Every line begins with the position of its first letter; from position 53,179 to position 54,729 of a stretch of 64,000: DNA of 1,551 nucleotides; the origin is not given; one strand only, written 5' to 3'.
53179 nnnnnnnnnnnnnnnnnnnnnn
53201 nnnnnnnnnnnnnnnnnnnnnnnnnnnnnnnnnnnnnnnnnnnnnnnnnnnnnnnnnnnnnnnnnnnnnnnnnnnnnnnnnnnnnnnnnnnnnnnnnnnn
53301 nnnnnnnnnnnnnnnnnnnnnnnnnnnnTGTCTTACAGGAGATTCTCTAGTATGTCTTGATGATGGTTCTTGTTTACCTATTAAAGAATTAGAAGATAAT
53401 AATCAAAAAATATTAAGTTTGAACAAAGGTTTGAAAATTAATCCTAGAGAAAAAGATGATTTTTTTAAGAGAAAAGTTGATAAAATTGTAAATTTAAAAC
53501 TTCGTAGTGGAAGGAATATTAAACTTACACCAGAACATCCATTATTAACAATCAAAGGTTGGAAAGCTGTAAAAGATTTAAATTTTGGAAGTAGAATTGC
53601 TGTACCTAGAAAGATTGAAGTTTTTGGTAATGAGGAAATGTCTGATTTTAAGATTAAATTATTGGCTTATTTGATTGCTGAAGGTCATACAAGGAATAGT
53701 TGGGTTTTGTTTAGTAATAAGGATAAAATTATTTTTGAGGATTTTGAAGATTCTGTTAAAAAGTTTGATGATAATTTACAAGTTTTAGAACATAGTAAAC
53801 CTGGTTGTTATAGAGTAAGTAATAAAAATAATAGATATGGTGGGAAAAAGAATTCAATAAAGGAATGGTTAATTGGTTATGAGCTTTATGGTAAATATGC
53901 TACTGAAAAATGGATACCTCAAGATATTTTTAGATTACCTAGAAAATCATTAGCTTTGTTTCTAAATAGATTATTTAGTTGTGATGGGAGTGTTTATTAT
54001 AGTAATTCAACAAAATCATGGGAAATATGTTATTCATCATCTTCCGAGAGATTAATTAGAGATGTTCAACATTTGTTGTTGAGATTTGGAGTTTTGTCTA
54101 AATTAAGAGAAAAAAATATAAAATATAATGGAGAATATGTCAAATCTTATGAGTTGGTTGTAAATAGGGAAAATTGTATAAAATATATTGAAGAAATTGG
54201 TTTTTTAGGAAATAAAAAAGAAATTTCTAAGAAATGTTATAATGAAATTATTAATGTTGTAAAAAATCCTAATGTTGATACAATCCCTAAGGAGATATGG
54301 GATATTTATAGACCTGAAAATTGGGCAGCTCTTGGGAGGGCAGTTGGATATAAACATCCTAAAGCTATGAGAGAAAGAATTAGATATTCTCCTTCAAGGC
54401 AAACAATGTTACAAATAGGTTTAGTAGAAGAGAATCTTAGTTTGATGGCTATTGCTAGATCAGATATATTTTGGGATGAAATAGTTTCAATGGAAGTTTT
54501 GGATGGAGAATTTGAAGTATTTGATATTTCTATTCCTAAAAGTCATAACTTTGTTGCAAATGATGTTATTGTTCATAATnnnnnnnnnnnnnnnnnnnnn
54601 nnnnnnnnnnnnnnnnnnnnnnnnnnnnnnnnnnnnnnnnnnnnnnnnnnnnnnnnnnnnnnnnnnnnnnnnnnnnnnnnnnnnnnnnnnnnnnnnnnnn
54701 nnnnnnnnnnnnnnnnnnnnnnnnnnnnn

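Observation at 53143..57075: HerA/DUF87-type ATPase carrying two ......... inteins exactly at the Walker A and Walker B sites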

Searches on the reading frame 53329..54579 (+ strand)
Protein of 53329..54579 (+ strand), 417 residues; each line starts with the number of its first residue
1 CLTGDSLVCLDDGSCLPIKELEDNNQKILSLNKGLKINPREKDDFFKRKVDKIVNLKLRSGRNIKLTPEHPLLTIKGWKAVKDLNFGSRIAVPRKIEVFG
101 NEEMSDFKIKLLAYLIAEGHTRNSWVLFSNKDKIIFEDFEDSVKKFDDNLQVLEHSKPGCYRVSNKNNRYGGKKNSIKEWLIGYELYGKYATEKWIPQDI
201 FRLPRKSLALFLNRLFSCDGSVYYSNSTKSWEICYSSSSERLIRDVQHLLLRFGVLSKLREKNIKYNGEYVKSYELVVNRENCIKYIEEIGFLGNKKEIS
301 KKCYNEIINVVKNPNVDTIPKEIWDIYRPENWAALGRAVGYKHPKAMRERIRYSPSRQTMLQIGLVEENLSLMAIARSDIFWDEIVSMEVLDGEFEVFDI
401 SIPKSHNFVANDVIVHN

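Call 4: search_protein_families(library=pfam, proteins=[window:53329-54579:+], max_evalue=0.1)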
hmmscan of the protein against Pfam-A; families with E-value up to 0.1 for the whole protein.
window:53329-54579:+ (417 aa): 5 families
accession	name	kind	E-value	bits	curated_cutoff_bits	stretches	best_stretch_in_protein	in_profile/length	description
PF14890.11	Intein_splicing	-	2.5e-27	96.1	35.8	1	10-417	3-155/155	Intein splicing domain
PF14528.11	LAGLIDADG_3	-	5.8e-23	81.4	22.5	1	208-291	3-82/82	LAGLIDADG-like domain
PF01079.26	Hint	-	0.012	15.7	29.7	1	1-78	13-92/213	Hint module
PF14527.11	LAGLIDADG_WhiA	-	0.041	14.4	23.2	1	211-277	4-67/93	WhiA LAGLIDADG-like domain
PF14623.11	Vint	-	0.068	13.4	27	0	1-80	2-72/166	Hint-domain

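Call 5: search_protein_families(library=ncbifam, proteins=[window:53329-54579:+], max_evalue=0.1)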
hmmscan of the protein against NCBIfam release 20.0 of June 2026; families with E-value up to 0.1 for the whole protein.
window:53329-54579:+ (417 aa): 17 families
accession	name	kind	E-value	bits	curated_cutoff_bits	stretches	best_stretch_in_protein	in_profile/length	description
NF005852.0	PRK07773.1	equivalog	1.2e-80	271.9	780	1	1-417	398-826/886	replicative DNA helicase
NF003157.0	PRK04132.1-2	equivalog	2.1e-28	98.8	1103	2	24-321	84-370/864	replication factor C small subunit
NF011418.0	PRK14845.1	equivalog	9.7e-25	86.5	756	2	19-323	58-327/1049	translation initiation factor IF-2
NF038098.1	GyrA_w_intein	exception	1.4e-23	82.8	1850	1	1-417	117-537/1232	intein-containing DNA gyrase subunit A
NF003159.0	PRK04132.1-4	equivalog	1.6e-22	79.4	999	2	27-298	97-338/852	replication factor C small subunit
NF007072.0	PRK09519.1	equivalog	4.9e-21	74.8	1024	1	40-262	294-515/790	intein-containing recombinase RecA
NF006207.0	PRK08332.1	equivalog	5.7e-21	73.5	2400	1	47-299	942-1195/1684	vitamin B12-dependent ribonucleotide reductase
NF011491.0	PRK14898.1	equivalog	4.6e-15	54.7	783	2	114-417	251-543/860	DNA-directed RNA polymerase subunit A''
TIGR01445.1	intein_Nterm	domain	6.5e-15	55.9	24.5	1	1-74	1-83/83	intein N-terminal splicing region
NF038162.1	RtcB_rel_intein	exception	2.3e-13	49.1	1150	2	194-417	340-578/961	intein-containing RtcB family protein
NF003158.0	PRK04132.1-3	equivalog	2.3e-12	44.9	1750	2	372-413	513-554/1437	replication factor C small subunit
NF045703.1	rSAM_Tes_intein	exception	5e-12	44.5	1700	2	189-298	444-552/1040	tetraether lipid synthase Tes, intein-containing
NF011303.0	PRK14715.1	equivalog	2.1e-09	35.1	1585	1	109-297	1121-1301/1627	DNA-directed DNA polymerase II large subunit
NF011287.0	PRK14698.1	equivalog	6.8e-07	27.7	1238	1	191-412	469-662/1017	V-type ATP synthase subunit A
TIGR01443.1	intein_Cterm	domain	7.1e-06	26.1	15.6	1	396-417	1-23/24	intein C-terminal splicing region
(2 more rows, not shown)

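Call 33: search_protein_representatives(protein=window:53329-54579:+)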
Query: 417 residues. Proteins with E-value up to 0.001 (for the whole library): 8691; up to 1e-10: 3928; up to 1e-30: 839. The best 150 are listed.
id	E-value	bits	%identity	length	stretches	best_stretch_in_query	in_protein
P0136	3.9e-173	592.5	44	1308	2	1-417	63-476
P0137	1.7e-150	517.9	57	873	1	1-417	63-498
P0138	2.6e-136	471.2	54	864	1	1-417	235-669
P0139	7.8e-134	463.1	51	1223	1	1-417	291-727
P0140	2.2e-132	458.3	53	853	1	1-417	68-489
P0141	7.5e-132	456.5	52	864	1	1-417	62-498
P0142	1.8e-131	455.3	51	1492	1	1-417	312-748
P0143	2.8e-127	441.5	51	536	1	1-417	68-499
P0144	1.5e-123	429.2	52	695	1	1-417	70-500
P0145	6.0e-123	427.2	41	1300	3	1-417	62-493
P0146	3.3e-121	421.5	51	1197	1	1-417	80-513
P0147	4.2e-116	404.7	49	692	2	174-417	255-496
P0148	7.3e-109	380.8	33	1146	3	1-417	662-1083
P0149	8.1e-108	377.4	34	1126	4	1-417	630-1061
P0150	1.6e-106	373.1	33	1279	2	1-417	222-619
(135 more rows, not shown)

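Call 36: search_solved_structures(query=window:53329-54579:+, max_evalue=0.001)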
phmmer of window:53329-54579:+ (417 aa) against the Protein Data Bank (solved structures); distinct sequences matched with E-value up to 0.001: 21.
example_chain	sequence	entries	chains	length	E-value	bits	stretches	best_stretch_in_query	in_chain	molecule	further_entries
4o1r_A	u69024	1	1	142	1.2e-20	77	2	367-417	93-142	Replicative DNA helicase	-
1mi8_A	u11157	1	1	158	1.7e-20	76.5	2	2-98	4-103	DnaB intein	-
6frg_A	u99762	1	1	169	3.8e-20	75.3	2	2-98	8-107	Replicative DNA helicase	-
6frh_A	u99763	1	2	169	3.8e-20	75.3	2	2-98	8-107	Replicative DNA helicase,Replicative DNA helicase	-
6fre_A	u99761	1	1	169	9.4e-19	70.8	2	2-98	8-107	Replicative DNA helicase,Replicative DNA helicase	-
2lqm_A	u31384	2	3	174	1.5e-10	43.8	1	361-417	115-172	Pho radA intein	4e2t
6rpq_A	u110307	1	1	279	1.6e-10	43.6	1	377-417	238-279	Ubiquitin-like protein SMT3,1108aa long hypothetical cell division control protein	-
4e2u_A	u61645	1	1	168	9.3e-09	37.8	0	40-76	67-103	Pho radA intein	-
2imz_A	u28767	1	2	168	9.8e-09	37.7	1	36-114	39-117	Endonuclease PI-MtuI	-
7qss_A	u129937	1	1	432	1.1e-08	37.6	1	54-413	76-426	V-type ATP synthase alpha chain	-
7qsu_A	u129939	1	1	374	1.4e-07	33.9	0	53-270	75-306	V-ATPase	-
2cw7_A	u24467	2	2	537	4.8e-07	32.2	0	51-99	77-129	Endonuclease PI-PkoII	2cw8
6rpp_A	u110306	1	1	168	1.2e-06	30.9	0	366-416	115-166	Cell division control protein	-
2in9_A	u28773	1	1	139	8.4e-06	28.1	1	35-96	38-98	Endonuclease PI-MtuI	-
2in0_A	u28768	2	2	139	1.2e-05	27.6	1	35-96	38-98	Endonuclease PI-MtuI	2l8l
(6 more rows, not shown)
